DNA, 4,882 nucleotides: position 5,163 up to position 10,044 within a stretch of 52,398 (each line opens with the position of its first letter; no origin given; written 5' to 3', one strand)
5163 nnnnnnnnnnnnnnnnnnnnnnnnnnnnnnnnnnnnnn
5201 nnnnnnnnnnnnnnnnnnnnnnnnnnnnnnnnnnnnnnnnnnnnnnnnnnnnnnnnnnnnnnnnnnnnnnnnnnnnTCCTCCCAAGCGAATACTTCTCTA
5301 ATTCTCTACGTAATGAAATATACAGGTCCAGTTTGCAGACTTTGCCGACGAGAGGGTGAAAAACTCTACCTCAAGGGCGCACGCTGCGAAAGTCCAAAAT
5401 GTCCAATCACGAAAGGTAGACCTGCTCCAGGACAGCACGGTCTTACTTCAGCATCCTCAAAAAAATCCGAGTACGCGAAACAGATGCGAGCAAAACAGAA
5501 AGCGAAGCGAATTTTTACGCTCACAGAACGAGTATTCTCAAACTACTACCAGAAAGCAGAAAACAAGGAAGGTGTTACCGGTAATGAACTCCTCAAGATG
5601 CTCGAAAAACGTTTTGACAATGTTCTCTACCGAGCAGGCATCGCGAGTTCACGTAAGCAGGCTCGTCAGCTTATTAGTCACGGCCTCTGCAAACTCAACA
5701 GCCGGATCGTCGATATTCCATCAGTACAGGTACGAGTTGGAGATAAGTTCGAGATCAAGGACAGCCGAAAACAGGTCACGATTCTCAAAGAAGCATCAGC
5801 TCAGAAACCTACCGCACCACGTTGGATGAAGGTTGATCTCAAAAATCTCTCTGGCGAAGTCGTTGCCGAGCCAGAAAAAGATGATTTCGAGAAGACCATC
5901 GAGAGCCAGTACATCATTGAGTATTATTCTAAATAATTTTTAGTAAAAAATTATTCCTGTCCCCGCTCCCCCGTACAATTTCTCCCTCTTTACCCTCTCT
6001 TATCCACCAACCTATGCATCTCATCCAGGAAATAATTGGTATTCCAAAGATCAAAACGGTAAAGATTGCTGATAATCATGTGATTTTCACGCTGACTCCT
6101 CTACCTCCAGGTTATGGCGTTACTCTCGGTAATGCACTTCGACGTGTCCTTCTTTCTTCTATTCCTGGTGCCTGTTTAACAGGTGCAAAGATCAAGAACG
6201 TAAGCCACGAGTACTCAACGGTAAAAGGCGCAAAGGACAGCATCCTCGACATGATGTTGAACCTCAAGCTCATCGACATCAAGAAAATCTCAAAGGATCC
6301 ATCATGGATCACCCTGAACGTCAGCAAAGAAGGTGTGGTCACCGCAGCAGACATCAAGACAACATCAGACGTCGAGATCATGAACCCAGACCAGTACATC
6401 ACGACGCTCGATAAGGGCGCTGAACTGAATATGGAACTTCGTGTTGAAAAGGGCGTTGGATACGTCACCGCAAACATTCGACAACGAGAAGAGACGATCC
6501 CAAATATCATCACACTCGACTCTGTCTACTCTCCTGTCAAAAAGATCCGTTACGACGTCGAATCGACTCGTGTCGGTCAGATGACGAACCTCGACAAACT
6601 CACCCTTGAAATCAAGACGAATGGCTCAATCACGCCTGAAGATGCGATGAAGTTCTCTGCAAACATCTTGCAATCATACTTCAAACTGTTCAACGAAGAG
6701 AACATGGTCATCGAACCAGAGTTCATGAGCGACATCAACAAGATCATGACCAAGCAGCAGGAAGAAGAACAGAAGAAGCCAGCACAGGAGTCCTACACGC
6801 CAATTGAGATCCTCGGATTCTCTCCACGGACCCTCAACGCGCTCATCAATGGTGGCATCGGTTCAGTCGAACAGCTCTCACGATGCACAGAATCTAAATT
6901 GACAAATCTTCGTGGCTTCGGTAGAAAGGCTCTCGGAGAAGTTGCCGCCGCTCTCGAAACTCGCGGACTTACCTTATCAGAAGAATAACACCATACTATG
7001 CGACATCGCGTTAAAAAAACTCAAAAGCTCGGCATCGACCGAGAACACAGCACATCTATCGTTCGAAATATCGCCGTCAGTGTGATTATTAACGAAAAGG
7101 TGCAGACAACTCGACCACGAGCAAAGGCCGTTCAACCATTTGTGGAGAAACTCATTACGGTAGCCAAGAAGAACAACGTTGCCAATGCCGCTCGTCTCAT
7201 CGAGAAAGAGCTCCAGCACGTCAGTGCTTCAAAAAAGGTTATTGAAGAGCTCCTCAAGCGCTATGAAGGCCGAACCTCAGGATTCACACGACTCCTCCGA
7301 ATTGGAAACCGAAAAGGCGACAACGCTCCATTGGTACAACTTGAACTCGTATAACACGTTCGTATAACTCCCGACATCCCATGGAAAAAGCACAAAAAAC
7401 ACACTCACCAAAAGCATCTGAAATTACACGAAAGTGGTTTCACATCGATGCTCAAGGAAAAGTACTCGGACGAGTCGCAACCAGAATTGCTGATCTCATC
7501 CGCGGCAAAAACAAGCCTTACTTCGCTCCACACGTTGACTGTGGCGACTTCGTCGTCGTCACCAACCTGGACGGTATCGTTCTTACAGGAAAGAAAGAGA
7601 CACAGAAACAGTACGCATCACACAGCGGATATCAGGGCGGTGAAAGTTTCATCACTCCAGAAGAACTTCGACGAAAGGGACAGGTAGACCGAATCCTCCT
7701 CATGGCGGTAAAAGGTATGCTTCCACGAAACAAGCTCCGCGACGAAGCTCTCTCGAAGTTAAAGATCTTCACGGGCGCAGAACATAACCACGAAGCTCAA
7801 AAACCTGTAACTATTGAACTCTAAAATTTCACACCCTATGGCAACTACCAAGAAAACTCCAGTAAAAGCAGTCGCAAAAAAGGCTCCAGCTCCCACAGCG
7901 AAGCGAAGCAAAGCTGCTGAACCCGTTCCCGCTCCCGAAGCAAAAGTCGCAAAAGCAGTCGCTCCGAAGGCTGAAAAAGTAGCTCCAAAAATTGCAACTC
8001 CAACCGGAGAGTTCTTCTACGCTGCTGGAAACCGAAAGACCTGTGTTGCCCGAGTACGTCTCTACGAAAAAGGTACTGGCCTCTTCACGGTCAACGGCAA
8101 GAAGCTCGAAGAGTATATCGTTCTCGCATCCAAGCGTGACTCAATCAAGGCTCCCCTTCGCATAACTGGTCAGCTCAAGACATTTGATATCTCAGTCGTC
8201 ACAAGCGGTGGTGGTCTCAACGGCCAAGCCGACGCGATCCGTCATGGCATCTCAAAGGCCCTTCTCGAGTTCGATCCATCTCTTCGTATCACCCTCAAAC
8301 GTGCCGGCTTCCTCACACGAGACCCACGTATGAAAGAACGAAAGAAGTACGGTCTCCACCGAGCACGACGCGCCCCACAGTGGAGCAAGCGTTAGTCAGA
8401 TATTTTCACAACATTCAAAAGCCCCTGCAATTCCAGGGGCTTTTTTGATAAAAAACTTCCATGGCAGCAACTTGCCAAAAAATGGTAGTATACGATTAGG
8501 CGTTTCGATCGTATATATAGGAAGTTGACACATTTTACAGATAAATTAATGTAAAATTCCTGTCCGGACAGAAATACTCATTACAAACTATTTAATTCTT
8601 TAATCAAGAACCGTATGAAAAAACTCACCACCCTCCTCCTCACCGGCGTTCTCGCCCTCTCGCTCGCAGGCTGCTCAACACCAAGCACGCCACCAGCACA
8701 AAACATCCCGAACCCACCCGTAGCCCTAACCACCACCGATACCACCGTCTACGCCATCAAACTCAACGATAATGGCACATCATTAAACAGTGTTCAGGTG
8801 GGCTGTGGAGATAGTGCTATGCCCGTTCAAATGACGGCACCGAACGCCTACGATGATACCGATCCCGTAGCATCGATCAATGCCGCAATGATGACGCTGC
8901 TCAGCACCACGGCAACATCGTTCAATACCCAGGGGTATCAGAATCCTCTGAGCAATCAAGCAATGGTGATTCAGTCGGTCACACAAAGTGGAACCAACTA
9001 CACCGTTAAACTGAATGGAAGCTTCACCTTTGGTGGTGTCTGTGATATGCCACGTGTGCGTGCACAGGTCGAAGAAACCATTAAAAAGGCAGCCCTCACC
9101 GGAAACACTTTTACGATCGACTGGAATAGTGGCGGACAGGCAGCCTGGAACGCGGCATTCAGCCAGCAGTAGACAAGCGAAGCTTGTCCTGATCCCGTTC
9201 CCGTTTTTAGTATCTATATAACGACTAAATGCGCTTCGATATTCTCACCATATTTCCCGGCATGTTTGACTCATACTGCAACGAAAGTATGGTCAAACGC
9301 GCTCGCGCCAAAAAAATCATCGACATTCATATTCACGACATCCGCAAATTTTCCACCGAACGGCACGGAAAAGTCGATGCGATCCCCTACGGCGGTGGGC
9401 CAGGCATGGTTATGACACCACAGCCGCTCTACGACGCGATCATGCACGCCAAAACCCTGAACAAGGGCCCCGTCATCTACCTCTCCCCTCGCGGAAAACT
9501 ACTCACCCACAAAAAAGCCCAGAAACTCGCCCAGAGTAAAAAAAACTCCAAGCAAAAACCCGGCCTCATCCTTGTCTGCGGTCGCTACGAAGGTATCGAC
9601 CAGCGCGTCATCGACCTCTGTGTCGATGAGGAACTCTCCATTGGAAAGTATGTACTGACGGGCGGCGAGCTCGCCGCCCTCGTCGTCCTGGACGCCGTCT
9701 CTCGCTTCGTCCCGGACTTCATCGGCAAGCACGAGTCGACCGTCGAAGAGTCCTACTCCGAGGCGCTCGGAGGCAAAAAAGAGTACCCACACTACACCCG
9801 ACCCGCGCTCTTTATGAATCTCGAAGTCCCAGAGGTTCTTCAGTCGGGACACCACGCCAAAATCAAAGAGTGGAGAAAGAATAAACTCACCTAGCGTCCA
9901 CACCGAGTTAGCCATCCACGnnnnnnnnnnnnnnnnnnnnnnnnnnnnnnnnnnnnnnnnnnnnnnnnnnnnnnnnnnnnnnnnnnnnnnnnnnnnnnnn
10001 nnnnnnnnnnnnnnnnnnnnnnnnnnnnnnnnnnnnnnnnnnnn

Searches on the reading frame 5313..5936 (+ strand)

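Call 73: search_protein_families(library=pfam, proteins=[window:5313-5936:+], max_evalue=0.001)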
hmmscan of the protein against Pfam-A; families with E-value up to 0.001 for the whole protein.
window:5313-5936:+ (207 aa): 2 families
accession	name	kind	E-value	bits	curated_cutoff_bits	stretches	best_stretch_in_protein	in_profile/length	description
PF00163.24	Ribosomal_S4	-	7.6e-26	91.1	23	1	2-98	1-95/95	Ribosomal protein S4/S9 N-terminal domain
PF01479.30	S4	-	2.9e-15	56.2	22.8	1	100-144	2-46/48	S4 domain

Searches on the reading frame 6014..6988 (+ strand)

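Call 73: search_protein_families(library=pfam, proteins=[window:6014-6988:+], max_evalue=0.001)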
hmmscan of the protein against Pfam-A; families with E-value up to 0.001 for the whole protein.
window:6014-6988:+ (324 aa): 4 families
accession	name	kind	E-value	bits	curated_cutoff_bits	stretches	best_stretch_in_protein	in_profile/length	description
PF01000.31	RNA_pol_A_bac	-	6e-32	110.8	33.9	1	59-173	2-119/119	RNA polymerase Rpb3/RpoA insert domain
PF01193.29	RNA_pol_L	-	3.7e-21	75.1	24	1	29-222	2-73/74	RNA polymerase Rpb3/Rpb11 dimerisation domain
PF03118.21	RNA_pol_A_CTD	-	5.2e-13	49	23.8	1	251-315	2-66/67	Bacterial RNA polymerase, alpha chain C terminal domain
PF14520.12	HHH_5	-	2.9e-05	24.9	27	1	265-314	6-55/57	Helix-hairpin-helix domain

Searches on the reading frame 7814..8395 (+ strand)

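Call 73: search_protein_families(library=pfam, proteins=[window:7814-8395:+], max_evalue=0.001)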
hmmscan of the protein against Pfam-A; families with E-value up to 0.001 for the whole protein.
window:7814-8395:+ (193 aa): 1 family
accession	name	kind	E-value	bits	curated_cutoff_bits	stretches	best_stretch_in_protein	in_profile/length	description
PF00380.25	Ribosomal_S9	-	1.8e-44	151.5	22.5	1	72-193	1-121/121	Ribosomal protein S9/S16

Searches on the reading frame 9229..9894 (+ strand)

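Call 74: search_protein_families(library=pfam, proteins=[window:9229-9894:+], max_evalue=0.001)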
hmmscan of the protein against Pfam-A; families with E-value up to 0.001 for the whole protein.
window:9229-9894:+ (221 aa): 1 family
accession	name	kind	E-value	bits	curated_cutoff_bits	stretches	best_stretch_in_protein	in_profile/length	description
PF01746.26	tRNA_m1G_MT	-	4.8e-48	163.9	27.3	1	23-219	2-185/195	tRNA (Guanine-1)-methyltransferase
